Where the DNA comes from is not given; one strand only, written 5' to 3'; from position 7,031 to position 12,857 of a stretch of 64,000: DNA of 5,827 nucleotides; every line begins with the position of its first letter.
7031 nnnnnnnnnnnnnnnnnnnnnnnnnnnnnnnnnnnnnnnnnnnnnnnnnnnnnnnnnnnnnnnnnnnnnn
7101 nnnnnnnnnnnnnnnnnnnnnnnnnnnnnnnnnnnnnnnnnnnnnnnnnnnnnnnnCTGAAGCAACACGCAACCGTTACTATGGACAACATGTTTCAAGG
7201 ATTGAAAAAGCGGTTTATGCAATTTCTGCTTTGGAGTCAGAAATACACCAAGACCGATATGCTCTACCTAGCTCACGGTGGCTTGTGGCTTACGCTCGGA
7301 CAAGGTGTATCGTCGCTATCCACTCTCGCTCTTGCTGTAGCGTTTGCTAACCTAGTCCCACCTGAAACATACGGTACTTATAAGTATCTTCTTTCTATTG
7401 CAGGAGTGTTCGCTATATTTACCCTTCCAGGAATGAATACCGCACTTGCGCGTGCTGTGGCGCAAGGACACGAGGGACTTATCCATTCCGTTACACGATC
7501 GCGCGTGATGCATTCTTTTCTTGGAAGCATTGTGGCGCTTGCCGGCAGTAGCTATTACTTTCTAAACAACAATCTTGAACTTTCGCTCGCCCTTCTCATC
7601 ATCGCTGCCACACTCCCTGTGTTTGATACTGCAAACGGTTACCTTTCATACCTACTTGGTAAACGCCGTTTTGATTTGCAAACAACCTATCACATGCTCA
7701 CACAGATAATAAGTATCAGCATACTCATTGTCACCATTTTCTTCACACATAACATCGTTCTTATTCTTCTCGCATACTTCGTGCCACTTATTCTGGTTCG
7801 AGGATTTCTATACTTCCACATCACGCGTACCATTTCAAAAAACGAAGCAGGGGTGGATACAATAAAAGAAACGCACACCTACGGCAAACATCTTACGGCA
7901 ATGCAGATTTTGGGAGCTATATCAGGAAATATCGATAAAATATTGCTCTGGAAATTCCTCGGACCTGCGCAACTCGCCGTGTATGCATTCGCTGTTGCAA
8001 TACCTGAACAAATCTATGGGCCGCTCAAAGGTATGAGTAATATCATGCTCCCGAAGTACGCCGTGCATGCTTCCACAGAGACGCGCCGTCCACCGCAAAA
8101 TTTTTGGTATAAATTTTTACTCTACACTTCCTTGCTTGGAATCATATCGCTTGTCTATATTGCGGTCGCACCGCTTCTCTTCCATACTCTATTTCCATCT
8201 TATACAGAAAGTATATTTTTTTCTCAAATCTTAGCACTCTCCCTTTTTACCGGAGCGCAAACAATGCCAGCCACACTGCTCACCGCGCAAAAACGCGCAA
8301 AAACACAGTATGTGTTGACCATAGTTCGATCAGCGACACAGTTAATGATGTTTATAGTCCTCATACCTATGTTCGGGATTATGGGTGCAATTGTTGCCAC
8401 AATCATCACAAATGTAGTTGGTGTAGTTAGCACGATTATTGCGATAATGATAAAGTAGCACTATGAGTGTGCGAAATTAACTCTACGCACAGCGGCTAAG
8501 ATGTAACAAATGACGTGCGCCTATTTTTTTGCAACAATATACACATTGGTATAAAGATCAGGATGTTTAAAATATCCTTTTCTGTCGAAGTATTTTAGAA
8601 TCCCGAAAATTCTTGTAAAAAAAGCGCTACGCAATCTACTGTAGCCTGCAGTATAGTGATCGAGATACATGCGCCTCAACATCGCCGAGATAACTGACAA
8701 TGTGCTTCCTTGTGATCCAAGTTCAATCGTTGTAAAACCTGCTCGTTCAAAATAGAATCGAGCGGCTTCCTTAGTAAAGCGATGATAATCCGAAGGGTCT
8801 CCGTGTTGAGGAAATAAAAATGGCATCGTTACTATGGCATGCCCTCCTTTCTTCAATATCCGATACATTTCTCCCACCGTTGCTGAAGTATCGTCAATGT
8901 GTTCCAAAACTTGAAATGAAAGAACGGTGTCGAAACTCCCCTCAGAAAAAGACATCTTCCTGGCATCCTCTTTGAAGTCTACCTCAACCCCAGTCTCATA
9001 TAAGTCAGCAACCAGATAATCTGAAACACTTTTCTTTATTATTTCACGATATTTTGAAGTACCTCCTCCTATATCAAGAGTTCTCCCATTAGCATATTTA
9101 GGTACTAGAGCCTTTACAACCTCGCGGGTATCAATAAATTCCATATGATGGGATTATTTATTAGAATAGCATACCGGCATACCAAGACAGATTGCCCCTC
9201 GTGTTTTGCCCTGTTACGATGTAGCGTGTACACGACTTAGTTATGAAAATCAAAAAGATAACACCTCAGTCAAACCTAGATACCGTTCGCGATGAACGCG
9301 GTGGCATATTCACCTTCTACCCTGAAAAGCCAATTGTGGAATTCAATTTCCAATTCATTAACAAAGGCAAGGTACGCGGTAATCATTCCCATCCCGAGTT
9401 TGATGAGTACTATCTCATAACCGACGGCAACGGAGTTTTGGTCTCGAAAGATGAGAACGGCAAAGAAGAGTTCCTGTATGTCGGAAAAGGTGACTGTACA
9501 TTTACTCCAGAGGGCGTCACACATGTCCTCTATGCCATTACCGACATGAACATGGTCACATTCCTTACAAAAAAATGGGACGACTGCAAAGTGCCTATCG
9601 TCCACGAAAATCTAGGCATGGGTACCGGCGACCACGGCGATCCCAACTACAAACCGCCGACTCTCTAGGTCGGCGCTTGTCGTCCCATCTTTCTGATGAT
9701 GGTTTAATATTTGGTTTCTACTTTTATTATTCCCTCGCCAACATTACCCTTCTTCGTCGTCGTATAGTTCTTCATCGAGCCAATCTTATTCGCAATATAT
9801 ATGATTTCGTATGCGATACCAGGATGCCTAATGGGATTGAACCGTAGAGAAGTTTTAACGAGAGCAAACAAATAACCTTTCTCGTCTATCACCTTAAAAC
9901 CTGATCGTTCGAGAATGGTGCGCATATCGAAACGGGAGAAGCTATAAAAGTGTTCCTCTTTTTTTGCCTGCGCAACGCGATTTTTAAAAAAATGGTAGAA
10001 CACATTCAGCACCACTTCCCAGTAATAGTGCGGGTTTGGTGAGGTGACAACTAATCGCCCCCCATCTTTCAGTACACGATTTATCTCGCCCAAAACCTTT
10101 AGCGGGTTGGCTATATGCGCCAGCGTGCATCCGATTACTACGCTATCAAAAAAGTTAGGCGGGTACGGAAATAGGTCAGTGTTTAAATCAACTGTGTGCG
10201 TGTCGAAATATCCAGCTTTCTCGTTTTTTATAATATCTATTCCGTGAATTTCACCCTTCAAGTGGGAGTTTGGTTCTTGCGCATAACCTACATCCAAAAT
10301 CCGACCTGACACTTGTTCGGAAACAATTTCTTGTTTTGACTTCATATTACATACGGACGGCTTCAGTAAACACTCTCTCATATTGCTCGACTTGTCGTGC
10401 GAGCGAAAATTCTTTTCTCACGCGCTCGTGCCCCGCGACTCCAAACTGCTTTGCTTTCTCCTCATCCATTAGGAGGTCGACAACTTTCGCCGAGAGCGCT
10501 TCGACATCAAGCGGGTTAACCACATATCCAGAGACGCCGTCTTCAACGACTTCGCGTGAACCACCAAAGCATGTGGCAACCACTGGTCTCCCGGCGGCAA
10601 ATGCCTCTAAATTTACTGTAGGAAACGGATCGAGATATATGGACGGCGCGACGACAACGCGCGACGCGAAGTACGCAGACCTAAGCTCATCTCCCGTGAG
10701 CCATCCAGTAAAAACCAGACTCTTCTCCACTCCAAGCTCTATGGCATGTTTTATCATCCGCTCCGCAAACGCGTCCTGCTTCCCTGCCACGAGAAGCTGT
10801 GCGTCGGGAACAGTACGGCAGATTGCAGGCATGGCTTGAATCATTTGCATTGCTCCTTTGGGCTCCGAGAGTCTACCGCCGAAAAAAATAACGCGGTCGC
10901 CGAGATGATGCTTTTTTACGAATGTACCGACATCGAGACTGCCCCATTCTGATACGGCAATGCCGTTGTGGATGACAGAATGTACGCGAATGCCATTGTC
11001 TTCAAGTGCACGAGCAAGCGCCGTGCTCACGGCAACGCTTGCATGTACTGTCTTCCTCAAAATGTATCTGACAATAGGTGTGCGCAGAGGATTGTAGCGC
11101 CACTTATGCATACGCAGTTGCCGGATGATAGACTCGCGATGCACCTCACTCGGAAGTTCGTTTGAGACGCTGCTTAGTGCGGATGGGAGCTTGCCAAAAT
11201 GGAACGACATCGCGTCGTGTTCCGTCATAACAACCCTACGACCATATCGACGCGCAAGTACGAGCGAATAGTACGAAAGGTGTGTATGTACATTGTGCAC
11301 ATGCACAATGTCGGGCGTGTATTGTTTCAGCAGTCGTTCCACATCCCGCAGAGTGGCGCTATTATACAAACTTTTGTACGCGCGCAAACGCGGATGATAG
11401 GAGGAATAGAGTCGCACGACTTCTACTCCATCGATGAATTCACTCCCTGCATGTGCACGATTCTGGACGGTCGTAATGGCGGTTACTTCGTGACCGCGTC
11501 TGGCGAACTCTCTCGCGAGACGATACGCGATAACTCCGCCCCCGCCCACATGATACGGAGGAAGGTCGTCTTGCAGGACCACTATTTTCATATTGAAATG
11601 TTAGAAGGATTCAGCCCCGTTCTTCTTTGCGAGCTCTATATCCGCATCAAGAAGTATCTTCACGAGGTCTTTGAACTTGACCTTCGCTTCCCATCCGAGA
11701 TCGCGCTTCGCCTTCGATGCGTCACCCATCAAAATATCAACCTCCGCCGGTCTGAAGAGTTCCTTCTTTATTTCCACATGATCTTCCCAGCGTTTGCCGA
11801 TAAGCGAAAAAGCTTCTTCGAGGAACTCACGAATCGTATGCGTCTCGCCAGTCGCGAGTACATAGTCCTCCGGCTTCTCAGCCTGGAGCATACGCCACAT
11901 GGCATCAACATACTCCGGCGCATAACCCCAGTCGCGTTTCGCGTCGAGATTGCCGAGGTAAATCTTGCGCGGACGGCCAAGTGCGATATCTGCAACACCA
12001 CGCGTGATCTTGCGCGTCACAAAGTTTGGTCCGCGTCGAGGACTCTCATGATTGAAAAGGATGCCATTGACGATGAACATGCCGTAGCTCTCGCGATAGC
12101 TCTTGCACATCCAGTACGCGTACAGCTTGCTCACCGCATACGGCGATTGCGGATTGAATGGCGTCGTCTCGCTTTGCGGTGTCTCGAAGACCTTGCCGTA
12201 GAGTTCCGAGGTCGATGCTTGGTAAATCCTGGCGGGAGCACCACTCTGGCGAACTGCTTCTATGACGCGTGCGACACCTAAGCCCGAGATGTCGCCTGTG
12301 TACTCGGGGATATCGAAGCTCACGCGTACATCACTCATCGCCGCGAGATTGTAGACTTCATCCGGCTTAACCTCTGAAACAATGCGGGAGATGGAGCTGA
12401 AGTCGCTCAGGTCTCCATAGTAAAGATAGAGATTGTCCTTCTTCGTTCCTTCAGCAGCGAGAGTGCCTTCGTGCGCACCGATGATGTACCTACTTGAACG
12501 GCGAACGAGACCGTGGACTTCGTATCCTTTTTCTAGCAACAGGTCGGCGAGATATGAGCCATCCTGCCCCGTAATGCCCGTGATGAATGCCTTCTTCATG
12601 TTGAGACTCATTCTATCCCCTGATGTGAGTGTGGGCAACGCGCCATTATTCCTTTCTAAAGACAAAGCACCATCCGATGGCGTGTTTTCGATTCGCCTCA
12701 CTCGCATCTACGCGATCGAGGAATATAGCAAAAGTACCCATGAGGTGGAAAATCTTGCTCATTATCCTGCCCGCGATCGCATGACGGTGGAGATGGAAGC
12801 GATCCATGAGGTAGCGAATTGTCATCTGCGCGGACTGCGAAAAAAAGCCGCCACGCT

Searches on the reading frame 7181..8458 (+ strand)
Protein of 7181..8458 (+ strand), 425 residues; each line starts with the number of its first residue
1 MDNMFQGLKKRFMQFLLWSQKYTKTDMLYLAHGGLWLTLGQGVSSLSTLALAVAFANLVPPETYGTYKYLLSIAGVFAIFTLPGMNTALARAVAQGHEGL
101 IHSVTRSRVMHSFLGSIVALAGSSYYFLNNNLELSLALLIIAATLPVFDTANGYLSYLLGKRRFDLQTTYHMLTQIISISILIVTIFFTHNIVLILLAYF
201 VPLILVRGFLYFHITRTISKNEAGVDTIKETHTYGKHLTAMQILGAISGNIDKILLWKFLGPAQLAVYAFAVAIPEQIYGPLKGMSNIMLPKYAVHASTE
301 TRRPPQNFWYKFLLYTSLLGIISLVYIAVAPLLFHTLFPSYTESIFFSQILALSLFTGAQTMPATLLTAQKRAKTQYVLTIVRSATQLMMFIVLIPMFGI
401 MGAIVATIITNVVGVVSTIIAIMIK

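Call 21: search_protein_families(library=pfam, proteins=[window:7181-8458:+], max_evalue=0.001)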
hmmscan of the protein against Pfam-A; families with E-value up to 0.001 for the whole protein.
window:7181-8458:+ (425 aa): 2 families
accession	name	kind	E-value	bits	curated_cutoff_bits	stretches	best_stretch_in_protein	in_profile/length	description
PF01943.22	Polysacc_synt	-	9.4e-21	74.9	28.2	1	31-273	2-249/274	Polysaccharide biosynthesis protein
PF13440.11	Polysacc_synt_3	-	5.9e-12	45.9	23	1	56-293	3-240/293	Polysaccharide biosynthesis protein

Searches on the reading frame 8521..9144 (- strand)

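Call 21: search_protein_families(library=pfam, proteins=[window:8521-9144:-], max_evalue=0.001)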
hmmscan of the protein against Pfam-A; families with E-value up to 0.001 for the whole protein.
window:8521-9144:- (207 aa): 6 families
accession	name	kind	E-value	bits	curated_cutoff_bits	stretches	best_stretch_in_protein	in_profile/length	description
PF08241.18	Methyltransf_11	-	1.1e-14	55.3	21.2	1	23-105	1-95/95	Methyltransferase domain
PF13489.12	Methyltransf_23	-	2.2e-14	53.9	27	1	11-110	14-121/164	Methyltransferase domain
PF13649.12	Methyltransf_25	-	1.2e-08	35.9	27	1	52-101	45-97/97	Methyltransferase domain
PF08242.18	Methyltransf_12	-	6e-08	33.8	30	1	50-102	30-97/98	Methyltransferase domain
PF13847.12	Methyltransf_31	-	2.2e-07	31.1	27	1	59-107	61-111/145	Methyltransferase domain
PF01209.24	Ubie_methyltran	-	0.00065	19.6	20.1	0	58-105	104-151/233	ubiE/COQ5 methyltransferase family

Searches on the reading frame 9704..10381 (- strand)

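Call 8: search_protein_families(library=pfam, proteins=[window:9704-10381:-], max_evalue=0.001)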
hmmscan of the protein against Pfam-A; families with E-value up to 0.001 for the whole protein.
window:9704-10381:- (225 aa): 7 families
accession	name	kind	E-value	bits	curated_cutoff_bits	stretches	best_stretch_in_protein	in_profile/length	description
PF13489.12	Methyltransf_23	-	1.5e-11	44.7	27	1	23-166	21-163/164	Methyltransferase domain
PF08241.18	Methyltransf_11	-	1.1e-09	39.2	21.2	1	46-112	22-95/95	Methyltransferase domain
PF13847.12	Methyltransf_31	-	1.2e-09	38.4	27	1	71-116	66-113/145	Methyltransferase domain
PF01209.24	Ubie_methyltran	-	9.7e-06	25.5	20.1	1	52-113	91-152/233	ubiE/COQ5 methyltransferase family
PF07021.18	MetW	-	2e-05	24.7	21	1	61-127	59-121/193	Methionine biosynthesis protein MetW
PF08242.18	Methyltransf_12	-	3e-05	25.1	30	1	62-110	49-98/98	Methyltransferase domain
PF13649.12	Methyltransf_25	-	0.00085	20.4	27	0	60-108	47-97/97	Methyltransferase domain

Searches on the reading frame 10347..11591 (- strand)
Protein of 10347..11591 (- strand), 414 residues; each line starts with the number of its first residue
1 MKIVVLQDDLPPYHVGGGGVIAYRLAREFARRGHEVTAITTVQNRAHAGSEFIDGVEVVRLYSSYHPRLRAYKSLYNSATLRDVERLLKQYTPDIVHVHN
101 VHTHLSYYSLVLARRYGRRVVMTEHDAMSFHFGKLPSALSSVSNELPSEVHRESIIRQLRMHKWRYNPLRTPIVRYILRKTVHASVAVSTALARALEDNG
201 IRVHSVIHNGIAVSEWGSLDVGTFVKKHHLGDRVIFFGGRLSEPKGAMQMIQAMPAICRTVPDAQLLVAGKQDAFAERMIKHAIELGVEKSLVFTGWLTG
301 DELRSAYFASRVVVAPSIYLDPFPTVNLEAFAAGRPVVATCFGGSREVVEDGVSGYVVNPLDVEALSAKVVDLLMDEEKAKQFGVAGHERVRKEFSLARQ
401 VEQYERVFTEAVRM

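Call 8: search_protein_families(library=pfam, proteins=[window:10347-11591:-], max_evalue=0.001)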
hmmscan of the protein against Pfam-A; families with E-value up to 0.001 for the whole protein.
window:10347-11591:- (414 aa): 8 families
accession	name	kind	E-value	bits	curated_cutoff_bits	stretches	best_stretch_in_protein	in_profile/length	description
PF00534.26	Glycos_transf_1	-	2.5e-34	118.7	26.4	1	228-388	11-170/172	Glycosyl transferases group 1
PF13692.12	Glyco_trans_1_4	-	1.2e-30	107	27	1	233-376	2-142/142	Glycosyl transferases group 1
PF13439.12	Glyco_transf_4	-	1.8e-22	80.6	28.5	1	15-213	1-168/170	Glycosyltransferase Family 4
PF13579.12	Glyco_trans_4_4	-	5e-18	66.4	29.7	1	16-210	1-158/158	Glycosyl transferase 4-like domain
PF13477.12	Glyco_trans_4_2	-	2.9e-09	37.6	23.4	1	23-127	14-111/139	Glycosyl transferase 4-like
PF13524.12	Glyco_trans_1_2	-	1.8e-08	34.9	25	1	262-405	13-143/144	Glycosyl transferase-like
PF20706.3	GT4-conflict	-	2.9e-06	26.9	26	1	231-361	196-332/385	Family 4 Glycosyltransferase in conflict systems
PF08323.17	Glyco_transf_5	-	3.6e-05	24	22.7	0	9-126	8-167/239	Starch synthase catalytic domain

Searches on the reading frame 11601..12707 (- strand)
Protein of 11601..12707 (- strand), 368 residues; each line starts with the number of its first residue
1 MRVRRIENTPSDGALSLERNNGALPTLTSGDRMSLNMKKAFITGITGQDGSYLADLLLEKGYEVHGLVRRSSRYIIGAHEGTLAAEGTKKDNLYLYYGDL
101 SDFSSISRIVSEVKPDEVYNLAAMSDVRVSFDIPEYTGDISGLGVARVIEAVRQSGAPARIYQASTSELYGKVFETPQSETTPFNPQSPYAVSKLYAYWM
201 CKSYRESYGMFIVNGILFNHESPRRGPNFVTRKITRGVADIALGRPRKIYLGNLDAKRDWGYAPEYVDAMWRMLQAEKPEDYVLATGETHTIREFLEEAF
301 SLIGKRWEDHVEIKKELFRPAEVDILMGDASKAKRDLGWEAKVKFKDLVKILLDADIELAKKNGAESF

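Call 8: search_protein_families(library=pfam, proteins=[window:11601-12707:-], max_evalue=0.001)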
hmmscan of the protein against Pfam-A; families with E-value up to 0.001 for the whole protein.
window:11601-12707:- (368 aa): 4 families
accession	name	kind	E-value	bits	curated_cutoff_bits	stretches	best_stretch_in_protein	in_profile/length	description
PF16363.11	GDP_Man_Dehyd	-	1.2e-131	439.6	27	1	41-350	1-330/332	GDP-mannose 4,6 dehydratase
PF01370.27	Epimerase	-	4.3e-69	233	20.9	1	41-285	2-240/240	NAD dependent epimerase/dehydratase family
PF04321.23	RmlD_sub_bind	-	3.1e-09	36.7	27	1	40-196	3-131/287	RmlD substrate binding domain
PF05368.20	NmrA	-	0.00011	22.3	27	1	38-114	3-71/298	NmrA-like family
